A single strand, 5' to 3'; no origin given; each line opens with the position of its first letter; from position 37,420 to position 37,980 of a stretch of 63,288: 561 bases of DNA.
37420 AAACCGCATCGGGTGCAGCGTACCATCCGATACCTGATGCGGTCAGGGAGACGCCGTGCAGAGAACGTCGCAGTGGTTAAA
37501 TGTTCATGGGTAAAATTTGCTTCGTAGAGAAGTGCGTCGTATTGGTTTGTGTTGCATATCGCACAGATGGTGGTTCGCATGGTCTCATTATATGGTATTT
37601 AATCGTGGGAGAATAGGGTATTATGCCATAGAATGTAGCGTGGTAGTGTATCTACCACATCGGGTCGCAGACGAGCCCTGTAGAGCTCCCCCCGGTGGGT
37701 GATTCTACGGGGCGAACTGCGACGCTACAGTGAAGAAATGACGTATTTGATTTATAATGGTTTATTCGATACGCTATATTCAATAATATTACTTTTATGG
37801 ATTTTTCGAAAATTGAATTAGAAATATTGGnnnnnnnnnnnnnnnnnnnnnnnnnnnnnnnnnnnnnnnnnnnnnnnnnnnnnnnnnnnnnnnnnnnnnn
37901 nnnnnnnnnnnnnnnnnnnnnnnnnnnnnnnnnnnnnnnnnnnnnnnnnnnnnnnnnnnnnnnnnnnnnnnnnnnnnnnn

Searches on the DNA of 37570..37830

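Call 90: search_rna_families(source=window, start=37570, end=37830, threshold=evalue, max_evalue=1)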
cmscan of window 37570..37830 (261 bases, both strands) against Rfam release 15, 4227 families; matches with E-value up to 1: 0.
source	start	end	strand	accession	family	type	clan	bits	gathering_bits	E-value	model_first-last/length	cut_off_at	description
